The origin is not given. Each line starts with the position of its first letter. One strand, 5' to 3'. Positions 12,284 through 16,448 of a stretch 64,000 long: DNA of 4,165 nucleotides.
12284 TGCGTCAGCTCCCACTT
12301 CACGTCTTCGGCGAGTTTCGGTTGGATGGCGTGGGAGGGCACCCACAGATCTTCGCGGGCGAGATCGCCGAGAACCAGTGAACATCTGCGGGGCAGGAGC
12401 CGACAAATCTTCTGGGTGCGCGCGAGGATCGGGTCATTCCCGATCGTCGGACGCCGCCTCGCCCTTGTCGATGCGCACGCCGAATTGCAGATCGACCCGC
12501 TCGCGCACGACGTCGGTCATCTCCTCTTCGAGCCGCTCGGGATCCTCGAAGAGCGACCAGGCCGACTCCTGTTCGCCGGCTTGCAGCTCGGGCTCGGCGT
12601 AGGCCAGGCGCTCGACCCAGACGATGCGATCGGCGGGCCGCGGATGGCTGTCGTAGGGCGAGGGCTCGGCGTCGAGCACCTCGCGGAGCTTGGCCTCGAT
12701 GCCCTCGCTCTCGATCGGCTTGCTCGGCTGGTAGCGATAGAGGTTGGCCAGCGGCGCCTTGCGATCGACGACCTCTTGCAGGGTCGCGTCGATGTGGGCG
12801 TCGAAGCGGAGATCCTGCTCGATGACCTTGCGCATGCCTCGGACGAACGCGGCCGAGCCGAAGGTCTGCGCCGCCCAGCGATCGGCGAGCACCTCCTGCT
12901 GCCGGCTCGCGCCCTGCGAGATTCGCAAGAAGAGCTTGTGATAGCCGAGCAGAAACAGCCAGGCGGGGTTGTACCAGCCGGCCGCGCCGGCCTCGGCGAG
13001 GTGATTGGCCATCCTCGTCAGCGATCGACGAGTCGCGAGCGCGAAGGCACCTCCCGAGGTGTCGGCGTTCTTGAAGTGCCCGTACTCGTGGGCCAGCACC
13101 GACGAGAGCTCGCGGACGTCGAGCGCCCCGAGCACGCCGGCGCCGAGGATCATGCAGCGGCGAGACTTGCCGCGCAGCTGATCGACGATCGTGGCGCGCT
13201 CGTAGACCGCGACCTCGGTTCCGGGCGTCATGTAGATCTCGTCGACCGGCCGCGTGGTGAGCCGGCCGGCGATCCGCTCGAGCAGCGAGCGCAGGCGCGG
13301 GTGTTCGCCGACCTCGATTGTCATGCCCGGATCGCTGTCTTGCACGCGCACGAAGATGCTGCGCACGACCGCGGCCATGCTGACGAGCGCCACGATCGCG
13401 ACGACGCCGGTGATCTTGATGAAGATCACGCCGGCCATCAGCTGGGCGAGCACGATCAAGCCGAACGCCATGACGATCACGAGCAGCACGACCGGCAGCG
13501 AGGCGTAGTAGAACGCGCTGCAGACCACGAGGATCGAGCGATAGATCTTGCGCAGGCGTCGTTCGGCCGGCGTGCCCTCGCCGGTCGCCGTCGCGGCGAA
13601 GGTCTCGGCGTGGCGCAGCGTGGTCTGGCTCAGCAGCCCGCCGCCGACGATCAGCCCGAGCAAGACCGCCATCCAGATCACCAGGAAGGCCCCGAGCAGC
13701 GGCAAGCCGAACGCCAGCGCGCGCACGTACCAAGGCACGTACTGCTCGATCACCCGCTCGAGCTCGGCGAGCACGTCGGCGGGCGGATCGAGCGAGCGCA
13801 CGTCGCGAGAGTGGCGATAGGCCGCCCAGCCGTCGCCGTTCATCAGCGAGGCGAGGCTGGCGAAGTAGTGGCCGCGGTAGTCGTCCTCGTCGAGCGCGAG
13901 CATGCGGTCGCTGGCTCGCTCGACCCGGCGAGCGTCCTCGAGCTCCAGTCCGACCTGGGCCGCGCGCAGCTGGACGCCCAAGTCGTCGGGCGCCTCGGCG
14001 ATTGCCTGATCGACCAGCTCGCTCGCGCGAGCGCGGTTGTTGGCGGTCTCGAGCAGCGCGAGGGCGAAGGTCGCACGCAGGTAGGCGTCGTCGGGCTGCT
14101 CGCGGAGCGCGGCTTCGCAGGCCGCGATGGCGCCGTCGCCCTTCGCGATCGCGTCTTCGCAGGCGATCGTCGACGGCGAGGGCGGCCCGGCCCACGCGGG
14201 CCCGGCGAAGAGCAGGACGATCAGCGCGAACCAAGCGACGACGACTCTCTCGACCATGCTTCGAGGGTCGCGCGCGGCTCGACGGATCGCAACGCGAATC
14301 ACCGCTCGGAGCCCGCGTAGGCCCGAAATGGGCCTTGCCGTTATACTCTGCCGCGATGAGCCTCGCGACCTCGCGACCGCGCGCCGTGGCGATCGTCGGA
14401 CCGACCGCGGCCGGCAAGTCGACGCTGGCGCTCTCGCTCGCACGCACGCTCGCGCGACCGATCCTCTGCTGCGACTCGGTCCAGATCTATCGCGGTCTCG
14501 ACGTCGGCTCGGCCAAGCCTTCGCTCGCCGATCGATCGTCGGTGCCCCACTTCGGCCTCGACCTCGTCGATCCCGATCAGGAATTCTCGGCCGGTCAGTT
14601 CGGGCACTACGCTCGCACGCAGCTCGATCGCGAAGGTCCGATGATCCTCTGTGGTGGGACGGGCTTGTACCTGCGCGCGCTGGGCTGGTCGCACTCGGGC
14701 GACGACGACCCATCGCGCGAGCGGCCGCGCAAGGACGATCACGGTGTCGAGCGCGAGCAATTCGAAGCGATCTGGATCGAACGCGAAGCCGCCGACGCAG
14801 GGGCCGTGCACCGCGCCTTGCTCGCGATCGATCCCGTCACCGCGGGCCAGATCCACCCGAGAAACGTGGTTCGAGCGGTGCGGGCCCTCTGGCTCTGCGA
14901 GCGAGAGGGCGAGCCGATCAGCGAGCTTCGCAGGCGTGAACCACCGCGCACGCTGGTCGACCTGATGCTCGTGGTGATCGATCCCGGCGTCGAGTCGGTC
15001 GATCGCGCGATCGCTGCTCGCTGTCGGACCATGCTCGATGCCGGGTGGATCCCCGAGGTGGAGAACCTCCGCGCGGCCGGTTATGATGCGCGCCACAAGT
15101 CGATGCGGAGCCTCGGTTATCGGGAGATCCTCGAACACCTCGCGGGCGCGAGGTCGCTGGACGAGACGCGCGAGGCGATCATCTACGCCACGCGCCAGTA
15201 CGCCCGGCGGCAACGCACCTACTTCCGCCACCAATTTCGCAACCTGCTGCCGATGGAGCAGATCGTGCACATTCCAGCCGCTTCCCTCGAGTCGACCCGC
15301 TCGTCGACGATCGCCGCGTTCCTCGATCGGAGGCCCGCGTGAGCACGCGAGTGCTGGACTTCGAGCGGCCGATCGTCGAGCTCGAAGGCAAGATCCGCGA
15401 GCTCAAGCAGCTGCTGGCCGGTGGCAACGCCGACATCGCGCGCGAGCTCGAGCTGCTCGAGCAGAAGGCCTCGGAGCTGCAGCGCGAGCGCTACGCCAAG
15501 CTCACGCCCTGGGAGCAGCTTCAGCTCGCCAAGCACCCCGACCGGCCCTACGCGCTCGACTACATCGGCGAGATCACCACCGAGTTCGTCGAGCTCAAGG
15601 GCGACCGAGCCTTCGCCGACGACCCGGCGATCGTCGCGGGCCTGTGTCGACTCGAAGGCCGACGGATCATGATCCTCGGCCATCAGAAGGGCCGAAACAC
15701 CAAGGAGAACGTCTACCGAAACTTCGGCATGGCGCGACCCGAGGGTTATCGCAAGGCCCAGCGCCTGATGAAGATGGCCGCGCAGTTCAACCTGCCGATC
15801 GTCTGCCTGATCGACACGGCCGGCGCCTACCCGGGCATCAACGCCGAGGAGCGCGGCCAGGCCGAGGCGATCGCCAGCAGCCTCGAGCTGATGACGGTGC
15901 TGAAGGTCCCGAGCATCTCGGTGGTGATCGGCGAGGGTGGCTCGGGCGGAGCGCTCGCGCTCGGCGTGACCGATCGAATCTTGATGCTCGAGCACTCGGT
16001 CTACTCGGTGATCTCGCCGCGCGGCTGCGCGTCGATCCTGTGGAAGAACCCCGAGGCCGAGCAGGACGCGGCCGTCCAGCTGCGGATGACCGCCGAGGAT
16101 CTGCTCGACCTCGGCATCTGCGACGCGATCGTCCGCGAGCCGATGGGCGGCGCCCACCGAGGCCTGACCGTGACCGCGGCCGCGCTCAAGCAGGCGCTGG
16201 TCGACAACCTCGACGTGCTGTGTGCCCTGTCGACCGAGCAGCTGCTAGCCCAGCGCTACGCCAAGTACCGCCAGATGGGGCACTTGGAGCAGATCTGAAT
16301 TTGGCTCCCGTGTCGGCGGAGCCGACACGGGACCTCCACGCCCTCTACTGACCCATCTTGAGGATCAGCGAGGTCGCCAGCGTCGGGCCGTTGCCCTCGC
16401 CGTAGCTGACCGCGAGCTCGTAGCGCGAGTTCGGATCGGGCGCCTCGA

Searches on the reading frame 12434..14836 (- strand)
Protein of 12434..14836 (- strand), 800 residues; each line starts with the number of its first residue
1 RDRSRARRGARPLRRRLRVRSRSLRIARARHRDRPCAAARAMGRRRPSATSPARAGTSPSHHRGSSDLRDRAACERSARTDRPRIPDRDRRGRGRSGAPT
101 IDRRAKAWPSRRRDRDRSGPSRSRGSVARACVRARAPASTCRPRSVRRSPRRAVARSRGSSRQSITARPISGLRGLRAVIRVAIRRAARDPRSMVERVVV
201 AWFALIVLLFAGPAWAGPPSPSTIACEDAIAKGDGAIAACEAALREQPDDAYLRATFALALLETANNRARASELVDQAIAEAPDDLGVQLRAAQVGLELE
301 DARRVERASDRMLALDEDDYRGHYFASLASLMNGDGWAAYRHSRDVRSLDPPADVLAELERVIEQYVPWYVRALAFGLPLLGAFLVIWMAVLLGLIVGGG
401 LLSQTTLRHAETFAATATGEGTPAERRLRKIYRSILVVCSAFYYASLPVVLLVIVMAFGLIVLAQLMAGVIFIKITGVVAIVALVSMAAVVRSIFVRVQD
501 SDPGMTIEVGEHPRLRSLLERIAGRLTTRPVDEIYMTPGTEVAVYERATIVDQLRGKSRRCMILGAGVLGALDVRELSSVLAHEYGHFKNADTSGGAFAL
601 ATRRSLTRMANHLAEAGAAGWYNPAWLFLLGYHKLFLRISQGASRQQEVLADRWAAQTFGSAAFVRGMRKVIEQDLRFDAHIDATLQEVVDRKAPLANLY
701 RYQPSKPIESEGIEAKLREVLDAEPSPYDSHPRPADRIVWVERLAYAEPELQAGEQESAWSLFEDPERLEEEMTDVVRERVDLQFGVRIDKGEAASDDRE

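Call 13: search_protein_families(library=pfam, proteins=[window:12434-14836:-], max_evalue=0.0001)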
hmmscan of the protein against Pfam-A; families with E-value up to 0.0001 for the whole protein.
window:12434-14836:- (800 aa): 1 family
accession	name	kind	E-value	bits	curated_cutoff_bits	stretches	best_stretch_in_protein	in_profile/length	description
PF01435.24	Peptidase_M48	-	2e-10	41.2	20.3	1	562-739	49-180/186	Peptidase family M48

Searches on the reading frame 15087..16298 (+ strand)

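Call 13: search_protein_families(library=pfam, proteins=[window:15087-16298:+], max_evalue=0.0001)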
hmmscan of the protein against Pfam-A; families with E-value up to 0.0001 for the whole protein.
window:15087-16298:+ (403 aa): 2 families
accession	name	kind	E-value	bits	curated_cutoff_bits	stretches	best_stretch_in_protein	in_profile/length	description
PF03255.19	ACCA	-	7e-139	462.7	23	1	90-398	2-310/310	Acetyl co-enzyme A carboxylase carboxyltransferase-like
PF01039.27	Carboxyl_trans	-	5.2e-18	65.4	22.3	1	165-328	271-426/493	Carboxyl transferase domain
